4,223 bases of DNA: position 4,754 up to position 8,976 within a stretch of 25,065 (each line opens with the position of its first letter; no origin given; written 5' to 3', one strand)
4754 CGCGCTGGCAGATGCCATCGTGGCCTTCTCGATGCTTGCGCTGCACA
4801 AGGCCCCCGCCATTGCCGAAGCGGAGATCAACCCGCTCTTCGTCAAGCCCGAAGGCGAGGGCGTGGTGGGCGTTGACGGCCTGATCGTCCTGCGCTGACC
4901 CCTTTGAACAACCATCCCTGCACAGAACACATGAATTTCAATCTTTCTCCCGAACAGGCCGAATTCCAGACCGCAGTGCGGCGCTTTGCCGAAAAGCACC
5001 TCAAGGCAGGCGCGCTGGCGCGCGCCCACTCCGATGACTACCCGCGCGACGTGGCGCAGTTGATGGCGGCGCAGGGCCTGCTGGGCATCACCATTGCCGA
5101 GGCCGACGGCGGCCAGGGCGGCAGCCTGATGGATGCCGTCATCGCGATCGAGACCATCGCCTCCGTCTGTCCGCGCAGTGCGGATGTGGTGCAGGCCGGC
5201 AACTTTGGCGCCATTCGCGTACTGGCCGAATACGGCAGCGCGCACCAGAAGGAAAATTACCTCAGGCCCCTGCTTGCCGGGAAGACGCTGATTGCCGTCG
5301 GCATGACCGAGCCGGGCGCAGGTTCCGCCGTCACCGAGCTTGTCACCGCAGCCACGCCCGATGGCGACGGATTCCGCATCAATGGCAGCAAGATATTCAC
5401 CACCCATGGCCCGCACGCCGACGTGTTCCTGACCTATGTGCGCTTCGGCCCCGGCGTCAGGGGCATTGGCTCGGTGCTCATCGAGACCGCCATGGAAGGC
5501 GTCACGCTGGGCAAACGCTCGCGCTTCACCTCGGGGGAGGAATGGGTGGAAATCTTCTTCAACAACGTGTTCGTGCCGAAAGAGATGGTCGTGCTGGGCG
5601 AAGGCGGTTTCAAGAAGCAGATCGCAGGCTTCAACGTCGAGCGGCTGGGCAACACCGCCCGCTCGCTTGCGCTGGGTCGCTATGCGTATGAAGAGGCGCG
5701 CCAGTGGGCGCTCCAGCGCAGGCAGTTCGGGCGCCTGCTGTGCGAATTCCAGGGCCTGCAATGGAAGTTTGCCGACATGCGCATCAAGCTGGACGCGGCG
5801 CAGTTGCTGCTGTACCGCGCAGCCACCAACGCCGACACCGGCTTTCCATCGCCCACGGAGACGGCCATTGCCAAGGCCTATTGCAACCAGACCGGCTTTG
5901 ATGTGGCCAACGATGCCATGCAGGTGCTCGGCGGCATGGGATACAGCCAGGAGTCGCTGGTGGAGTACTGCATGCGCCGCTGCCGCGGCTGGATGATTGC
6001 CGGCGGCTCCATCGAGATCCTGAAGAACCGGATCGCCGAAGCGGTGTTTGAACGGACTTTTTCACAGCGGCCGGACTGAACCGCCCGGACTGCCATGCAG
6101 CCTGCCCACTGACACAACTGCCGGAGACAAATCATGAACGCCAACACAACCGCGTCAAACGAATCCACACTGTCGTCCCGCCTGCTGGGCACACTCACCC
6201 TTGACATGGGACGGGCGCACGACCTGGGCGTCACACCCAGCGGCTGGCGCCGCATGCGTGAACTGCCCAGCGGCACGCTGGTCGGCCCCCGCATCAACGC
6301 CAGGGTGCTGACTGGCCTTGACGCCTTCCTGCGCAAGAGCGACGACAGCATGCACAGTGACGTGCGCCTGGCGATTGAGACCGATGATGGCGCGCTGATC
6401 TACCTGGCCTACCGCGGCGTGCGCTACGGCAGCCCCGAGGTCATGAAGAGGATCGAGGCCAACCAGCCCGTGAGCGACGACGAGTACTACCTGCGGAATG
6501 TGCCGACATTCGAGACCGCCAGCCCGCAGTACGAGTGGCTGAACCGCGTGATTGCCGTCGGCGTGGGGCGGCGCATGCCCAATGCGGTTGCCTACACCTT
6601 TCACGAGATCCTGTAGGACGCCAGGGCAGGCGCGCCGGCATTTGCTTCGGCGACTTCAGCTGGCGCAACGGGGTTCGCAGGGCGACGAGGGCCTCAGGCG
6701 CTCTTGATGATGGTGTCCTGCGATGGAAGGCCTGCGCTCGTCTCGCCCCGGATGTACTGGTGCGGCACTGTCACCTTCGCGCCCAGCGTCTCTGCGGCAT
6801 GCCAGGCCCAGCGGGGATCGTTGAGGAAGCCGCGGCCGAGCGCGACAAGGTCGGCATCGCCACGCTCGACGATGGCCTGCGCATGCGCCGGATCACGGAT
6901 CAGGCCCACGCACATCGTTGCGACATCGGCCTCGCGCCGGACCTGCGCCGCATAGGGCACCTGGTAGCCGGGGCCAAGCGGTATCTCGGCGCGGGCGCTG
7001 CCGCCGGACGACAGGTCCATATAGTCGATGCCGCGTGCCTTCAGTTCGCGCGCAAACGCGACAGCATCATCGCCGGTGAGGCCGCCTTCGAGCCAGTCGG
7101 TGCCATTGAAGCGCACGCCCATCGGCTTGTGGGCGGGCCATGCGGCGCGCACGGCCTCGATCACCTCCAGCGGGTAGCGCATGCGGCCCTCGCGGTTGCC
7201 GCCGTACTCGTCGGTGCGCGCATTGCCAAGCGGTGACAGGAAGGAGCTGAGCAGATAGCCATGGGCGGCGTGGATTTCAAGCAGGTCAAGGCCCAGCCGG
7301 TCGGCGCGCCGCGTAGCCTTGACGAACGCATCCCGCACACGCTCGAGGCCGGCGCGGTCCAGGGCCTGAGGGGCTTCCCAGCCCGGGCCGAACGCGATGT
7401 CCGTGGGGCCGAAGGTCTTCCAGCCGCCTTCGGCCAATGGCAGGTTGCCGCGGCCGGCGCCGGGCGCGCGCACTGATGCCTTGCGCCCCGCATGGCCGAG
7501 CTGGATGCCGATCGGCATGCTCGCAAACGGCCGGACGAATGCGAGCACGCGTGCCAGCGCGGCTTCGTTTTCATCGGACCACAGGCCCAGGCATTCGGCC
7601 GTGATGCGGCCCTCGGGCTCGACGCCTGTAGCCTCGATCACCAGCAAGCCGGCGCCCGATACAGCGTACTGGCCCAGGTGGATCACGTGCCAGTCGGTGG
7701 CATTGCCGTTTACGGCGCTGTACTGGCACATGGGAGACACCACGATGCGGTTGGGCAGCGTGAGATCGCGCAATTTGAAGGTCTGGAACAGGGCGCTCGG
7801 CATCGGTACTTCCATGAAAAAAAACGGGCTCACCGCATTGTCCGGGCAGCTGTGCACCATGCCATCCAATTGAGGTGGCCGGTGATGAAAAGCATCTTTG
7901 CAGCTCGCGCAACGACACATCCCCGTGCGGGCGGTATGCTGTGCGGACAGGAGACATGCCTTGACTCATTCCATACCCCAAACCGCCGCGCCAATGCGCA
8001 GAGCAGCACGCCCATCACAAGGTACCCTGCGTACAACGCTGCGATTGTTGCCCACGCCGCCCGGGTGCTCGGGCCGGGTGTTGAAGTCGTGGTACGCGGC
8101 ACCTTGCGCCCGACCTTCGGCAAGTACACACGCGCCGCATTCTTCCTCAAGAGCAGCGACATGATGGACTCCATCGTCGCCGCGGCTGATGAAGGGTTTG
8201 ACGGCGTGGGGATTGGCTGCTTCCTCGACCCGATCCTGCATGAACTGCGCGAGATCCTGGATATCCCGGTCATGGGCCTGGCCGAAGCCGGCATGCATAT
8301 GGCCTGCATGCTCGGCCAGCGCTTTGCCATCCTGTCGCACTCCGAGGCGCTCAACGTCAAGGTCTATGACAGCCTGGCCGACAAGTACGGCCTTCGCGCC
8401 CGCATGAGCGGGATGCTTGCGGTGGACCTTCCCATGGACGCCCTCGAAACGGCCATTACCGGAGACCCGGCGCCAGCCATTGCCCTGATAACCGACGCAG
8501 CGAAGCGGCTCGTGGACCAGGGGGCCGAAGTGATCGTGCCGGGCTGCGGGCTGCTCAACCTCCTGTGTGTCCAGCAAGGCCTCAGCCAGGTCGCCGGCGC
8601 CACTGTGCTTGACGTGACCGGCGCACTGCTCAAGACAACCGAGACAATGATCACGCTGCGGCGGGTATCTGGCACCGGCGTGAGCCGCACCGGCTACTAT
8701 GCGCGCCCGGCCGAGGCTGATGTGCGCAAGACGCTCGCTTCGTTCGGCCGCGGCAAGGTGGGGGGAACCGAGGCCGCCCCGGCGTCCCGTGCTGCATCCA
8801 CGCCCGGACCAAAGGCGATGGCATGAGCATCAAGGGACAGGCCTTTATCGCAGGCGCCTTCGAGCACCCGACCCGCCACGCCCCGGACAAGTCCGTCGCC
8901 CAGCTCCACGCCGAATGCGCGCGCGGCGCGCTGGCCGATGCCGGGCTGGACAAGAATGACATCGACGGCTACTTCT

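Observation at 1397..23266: Uncharacterised ~22 kb multi-operon CoA-dependent catabolic supercluster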

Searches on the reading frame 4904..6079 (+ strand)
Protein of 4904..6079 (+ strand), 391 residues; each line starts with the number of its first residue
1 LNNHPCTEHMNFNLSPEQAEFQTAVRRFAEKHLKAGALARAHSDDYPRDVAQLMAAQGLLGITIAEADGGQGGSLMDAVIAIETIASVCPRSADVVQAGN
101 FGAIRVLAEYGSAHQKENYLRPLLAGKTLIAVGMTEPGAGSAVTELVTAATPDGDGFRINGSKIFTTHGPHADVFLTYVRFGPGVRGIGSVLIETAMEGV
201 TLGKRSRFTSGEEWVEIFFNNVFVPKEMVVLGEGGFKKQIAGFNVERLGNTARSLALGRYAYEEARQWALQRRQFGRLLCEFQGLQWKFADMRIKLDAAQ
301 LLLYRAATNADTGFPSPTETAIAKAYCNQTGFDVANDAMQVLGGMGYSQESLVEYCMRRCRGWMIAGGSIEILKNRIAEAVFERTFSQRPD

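Call 5: search_protein_families(library=pfam, proteins=[window:4904-6079:+], max_evalue=0.001)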
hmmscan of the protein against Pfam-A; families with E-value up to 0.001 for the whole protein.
window:4904-6079:+ (391 aa): 4 families
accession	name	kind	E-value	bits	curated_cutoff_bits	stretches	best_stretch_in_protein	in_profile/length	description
PF00441.29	Acyl-CoA_dh_1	-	7.1e-42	143.5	22.4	1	234-381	2-149/150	Acyl-CoA dehydrogenase, C-terminal domain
PF02771.21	Acyl-CoA_dh_N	-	2.7e-24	86.2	22.9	1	15-127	1-113/113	Acyl-CoA dehydrogenase, N-terminal domain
PF02770.24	Acyl-CoA_dh_M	-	3.3e-16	59.7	33.3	1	131-222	1-97/97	Acyl-CoA dehydrogenase, middle domain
PF08028.16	Acyl-CoA_dh_2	-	1.6e-09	38.6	22.7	1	259-357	12-120/134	Acyl-CoA dehydrogenase, C-terminal domain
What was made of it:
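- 4931..6079 (+): Module A gene 3: acyl-CoA dehydrogenase with an IVD-type catalytic base (382 aa). Pfam ACAD N, M and C domains (call 5).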

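Call 10: search_protein_families(library=ncbifam, proteins=[window:4931-6079:+], max_evalue=0.00001)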
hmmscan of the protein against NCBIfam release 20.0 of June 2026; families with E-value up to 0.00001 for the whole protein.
window:4931-6079:+ (382 aa): 21 families
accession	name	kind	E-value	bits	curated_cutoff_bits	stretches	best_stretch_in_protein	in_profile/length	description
NF042439.1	SulpropCoADesulf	equivalog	5.5e-83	278.8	600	1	14-379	2-377/379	3-sulfinopropanoyl-CoA desulfinase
NF042972.1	AcrlCoAredClosAcrC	equivalog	3.9e-71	239.7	640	1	1-373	1-377/378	acryloyl-CoA reductase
NF053553.1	prodigi_MBC_PigA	equivalog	2.2e-55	188.4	500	1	1-369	1-376/381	prodigiosin MBC biosynthesis dehydrogenase PigA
NF008997.0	PRK12341.1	equivalog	3.1e-52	177.9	537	1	1-364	1-368/382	acyl-CoA dehydrogenase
NF045552.1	GlutCoADH_Des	equivalog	9.4e-52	176.5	470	1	1-369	1-376/387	glutaryl-CoA dehydrogenase Acd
NF045652.1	ProlPCPDhRedW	equivalog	1.3e-51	175.6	650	1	7-372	2-373/376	L-prolyl-[peptidyl-carrier protein] dehydrogenase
NF043006.1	CyhCrbnylCoADH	equivalog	2.8e-45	155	650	1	14-369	13-372/380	cyclohexane-1-carbonyl-CoA dehydrogenase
TIGR03207.1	cyc_hxne_CoA_dh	equivalog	3.6e-42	144.4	575.35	1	5-369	1-368/372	cyclohexanecarboxyl-CoA dehydrogenase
NF002885.1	PRK03354.1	equivalog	4.5e-39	134.6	540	1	1-364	1-365/378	crotonobetainyl-CoA dehydrogenase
NF058590.1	AcCoDHFadEBacil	equivalog_domain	4e-34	118.1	600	1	6-304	22-323/586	acyl-CoA dehydrogenase FadE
NF007000.1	PRK09463.1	subfamily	1.5e-22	79.7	600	1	33-337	70-397/726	acyl-CoA dehydrogenase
NF049984.1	Rv1679_FadE16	equivalog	3.8e-21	75.7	600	1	35-355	23-348/371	Rv1679 family acyl-CoA dehydrogenase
TIGR03203.1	pimD_small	equivalog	6.3e-21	74.9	652.7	1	33-352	34-356/378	pimeloyl-CoA dehydrogenase small subunit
NF009586.0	PRK13026.1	subfamily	3.2e-20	72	608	1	34-337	106-432/777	acyl-CoA dehydrogenase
TIGR04022.1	sulfur_SfnB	equivalog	3.3e-18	65.7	430.9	1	14-318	12-317/391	SfnB family sulfur acquisition oxidoreductase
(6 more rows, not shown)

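Call 41: search_solved_structures(query=window:4931-6079:+, max_evalue=1e-40, show_alignments=2)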
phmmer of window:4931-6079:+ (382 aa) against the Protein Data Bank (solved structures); distinct sequences matched with E-value up to 1e-40: 29.
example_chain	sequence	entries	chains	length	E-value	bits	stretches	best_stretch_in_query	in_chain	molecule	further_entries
5af7_A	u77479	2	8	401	2.8e-59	204.2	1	3-379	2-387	ACYL-COA DEHYDROGENASE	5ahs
5ol2_C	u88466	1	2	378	2.2e-57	198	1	18-365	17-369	Acyl-CoA dehydrogenase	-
6fah_C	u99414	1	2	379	1.3e-54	188.8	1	12-364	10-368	Caffeyl-CoA reductase-Etf complex subunit CarC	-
1buc_A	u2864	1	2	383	2.7e-53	184.5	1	1-363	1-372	BUTYRYL-COA DEHYDROGENASE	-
5lnx_A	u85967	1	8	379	6.1e-53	183.4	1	5-366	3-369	Acyl-CoA dehydrogenase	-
1ukw_A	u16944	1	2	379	6.6e-53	183.3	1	2-369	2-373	acyl-CoA dehydrogenase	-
4l1f_A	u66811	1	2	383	1.5e-52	182.1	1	1-366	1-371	Acyl-CoA dehydrogenase domain protein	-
3mdd_A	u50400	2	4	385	2.4e-50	174.9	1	2-369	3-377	MEDIUM CHAIN ACYL-COA DEHYDROGENASE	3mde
1udy_A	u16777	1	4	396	2.5e-50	174.8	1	2-369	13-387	Acyl-CoA dehydrogenase, medium-chain specific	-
1egc_A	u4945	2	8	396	1.3e-49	172.4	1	2-369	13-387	MEDIUM CHAIN ACYL-COA DEHYDROGENASE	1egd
9w60_A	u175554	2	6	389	4.8e-49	170.5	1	1-365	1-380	Butyryl CoA dehydrogenase apo protein | Butyryl CoA Dehydrogenase with FAD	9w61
3r7k_A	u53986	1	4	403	6.3e-48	166.9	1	6-370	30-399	Probable acyl CoA dehydrogenase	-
1ege_A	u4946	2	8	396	1e-47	166.2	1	2-368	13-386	MEDIUM CHAIN ACYL-COA DEHYDROGENASE | Acyl-CoA dehydrogenase, medium-chain specific, mitochondrial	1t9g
2a1t_A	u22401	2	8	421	1.2e-47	165.9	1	2-368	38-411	Acyl-CoA dehydrogenase, medium-chain specific, mitochondrial precursor | Medium-chain specific acyl-CoA dehydrogenase, mitochondrial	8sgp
4p13_A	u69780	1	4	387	3.4e-47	164.5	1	2-368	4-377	Medium-chain specific acyl-CoA dehydrogenase, mitochondrial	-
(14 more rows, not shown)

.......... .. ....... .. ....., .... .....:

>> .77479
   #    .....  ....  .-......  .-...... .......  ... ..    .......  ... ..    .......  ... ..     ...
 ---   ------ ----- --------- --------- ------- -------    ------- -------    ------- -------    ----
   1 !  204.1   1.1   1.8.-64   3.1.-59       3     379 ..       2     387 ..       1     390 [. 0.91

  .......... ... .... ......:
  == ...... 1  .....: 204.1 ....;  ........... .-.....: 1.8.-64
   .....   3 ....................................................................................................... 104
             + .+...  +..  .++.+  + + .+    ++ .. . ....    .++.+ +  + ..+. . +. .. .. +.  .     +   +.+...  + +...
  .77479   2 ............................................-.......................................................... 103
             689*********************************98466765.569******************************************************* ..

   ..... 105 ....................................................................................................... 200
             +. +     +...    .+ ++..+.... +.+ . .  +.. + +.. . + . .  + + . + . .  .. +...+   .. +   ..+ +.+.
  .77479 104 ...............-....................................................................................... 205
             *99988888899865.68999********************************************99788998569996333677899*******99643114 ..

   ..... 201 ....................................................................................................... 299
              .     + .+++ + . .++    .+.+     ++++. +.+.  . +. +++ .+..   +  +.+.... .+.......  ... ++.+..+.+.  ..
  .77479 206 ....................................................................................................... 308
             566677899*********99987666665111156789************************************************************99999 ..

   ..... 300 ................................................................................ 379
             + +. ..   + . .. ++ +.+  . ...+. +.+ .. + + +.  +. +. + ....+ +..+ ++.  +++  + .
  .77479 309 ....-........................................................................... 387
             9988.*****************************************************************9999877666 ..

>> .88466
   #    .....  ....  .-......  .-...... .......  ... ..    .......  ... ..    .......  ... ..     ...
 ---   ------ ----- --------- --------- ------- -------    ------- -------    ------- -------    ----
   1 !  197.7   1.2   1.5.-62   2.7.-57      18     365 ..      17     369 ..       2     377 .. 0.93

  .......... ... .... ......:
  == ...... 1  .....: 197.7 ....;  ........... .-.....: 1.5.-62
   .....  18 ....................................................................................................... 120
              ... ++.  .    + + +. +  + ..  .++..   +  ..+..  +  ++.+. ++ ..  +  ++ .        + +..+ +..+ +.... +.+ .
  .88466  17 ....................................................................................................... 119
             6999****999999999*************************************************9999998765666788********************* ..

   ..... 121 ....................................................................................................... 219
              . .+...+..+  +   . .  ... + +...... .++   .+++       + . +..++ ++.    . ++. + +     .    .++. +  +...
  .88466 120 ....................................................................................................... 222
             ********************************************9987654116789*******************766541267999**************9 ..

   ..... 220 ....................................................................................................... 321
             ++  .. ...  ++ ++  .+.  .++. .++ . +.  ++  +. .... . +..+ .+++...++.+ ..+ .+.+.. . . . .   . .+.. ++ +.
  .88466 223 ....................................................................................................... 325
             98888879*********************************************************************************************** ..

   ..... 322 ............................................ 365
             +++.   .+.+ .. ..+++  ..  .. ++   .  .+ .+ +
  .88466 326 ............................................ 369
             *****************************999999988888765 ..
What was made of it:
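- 4931..6079 (+): The alignment to 5af7 and 5ol2 shows Gly at the MCAD-type Glu position (IAGG), Glu in FNVERLG where 5af7 has Gln, and Asp at the 5af7 Arg84 position (call 41).
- On 3-Sulfinopropionyl-CoA desulfinase: Asp sits at the Arg84 position and Glu at the Gln position (call 41).
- The ACAD shares IAGG with the desulfinase 5af7 (call 41).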

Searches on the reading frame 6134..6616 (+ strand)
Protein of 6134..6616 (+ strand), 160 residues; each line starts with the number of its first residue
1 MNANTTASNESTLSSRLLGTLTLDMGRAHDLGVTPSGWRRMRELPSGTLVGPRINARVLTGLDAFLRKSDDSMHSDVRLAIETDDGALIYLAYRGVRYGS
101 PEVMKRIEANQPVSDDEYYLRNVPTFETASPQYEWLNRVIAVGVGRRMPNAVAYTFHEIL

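Call 5: search_protein_families(library=pfam, proteins=[window:6134-6616:+], max_evalue=0.001)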
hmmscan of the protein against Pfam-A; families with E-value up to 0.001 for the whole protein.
window:6134-6616:+ (160 aa): 1 family
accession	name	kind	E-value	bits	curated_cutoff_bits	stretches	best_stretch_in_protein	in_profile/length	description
PF11578.13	DUF3237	-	1.3e-35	122.7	24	1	18-158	6-148/149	Protein of unknown function (DUF3237)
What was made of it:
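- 6134..6616 (+): Module A gene 4: DUF3237 protein (160 aa). Pfam DUF3237, 123 bits (call 5).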

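Call 10: search_protein_families(library=ncbifam, proteins=[window:6134-6616:+], max_evalue=0.00001)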
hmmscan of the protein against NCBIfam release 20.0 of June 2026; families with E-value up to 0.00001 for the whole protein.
window:6134-6616:+ (160 aa): 3 families
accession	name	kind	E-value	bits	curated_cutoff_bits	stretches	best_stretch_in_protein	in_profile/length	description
NF002045.0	PRK00872.1-1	equivalog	1.4e-21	76.8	246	1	12-160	4-153/153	hypothetical protein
NF002047.0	PRK00872.1-4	equivalog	3.2e-21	75.9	286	1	36-159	56-180/181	hypothetical protein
NF002046.0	PRK00872.1-2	equivalog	2.7e-12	46.7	184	1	76-158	11-93/95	hypothetical protein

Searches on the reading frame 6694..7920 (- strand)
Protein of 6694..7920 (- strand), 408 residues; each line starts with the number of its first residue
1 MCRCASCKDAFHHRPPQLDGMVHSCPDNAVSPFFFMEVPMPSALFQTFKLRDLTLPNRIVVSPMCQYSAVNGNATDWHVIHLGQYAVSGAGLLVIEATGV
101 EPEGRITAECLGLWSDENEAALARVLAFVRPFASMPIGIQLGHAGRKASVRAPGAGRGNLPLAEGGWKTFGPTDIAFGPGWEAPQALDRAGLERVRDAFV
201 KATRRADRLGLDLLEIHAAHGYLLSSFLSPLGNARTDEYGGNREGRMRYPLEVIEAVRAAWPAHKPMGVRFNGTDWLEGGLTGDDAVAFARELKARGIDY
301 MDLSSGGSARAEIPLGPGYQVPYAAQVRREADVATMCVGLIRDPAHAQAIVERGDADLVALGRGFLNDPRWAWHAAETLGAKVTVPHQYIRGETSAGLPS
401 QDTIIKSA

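Call 5: search_protein_families(library=pfam, proteins=[window:6694-7920:-], max_evalue=0.001)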
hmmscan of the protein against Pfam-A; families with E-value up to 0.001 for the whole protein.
window:6694-7920:- (408 aa): 1 family
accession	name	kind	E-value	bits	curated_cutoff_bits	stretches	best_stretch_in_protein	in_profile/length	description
PF00724.26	Oxidored_FMN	-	1.7e-56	192.4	27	1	44-378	2-338/342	NADH:flavin oxidoreductase / NADH oxidase family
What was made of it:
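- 6694..7815 (-): Core: YqjM-type old yellow enzyme (373 aa; alternative start at 7860). Pfam Oxidored_FMN (call 5).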

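Call 10: search_protein_families(library=ncbifam, proteins=[window:6694-7815:-], max_evalue=0.00001)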
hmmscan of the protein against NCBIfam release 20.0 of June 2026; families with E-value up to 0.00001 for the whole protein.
window:6694-7815:- (373 aa): 8 families
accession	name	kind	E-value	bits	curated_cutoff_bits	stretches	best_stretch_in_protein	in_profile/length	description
NF006101.0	PRK08255.1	equivalog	8.5e-127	424.2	1078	1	7-360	397-751/768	bifunctional salicylyl-CoA 5-hydroxylase/oxidoreductase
NF010047.0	PRK13523.1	equivalog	1.2e-97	327.1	431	1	6-357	2-337/339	NADPH dehydrogenase NamA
TIGR03997.1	mycofact_OYE_2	equivalog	2.7e-54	184.7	793.15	1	9-342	2-329/645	mycofactocin system FadH/OYE family oxidoreductase 2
NF041087.1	bile_acid_BaiCD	equivalog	2.1e-52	178.1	825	1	8-342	3-330/642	bile acid Fe-S flavoenzyme BaiCD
NF007899.0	PRK10605.1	subfamily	7.8e-37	127.4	403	1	8-335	5-332/365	N-ethylmaleimide reductase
NF045592.1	bili_reduct_N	equivalog_domain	6.4e-31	107.8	425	1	153-342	133-332/363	bilirubin reductase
NF045599.1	bili_reduct_long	exception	2.7e-30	105.2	750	1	154-342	134-333/641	bilirubin reductase, long form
TIGR03996.1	mycofact_OYE_1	hypoth_equivalog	1.7e-19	69.8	627.9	1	19-340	12-322/633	mycofactocin system FadH/OYE family oxidoreductase 1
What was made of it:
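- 6694..7815 (-): NCBIfam NamA scores 327 bits against a cut-off of 431 (call 10).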

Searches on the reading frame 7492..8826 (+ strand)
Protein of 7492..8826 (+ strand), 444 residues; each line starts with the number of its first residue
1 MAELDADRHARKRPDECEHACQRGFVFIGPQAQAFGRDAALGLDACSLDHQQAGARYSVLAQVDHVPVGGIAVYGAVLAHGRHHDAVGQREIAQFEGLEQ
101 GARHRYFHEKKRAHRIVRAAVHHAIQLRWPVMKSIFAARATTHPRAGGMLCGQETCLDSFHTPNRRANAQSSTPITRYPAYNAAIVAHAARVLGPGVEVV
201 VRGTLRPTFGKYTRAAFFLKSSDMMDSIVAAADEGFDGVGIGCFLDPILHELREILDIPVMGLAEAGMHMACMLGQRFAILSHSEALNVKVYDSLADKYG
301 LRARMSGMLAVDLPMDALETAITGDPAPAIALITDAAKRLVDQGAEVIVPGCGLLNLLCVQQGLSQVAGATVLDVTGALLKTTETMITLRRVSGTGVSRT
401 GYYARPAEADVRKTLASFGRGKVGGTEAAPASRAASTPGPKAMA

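Call 5: search_protein_families(library=pfam, proteins=[window:7492-8826:+], max_evalue=0.001)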
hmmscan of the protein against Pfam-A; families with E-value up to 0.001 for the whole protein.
window:7492-8826:+ (444 aa): 1 family
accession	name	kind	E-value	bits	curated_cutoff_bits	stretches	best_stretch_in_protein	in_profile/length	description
PF01177.27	Asp_Glu_race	-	1.3e-29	104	31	1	221-381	53-209/211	Asp/Glu/Hydantoin racemase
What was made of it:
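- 7936..8826 (+): Core: two-cysteine racemase/epimerase with a 10-bp deletion behind the native ATG (7994). Pfam Asp_Glu_race (call 5).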
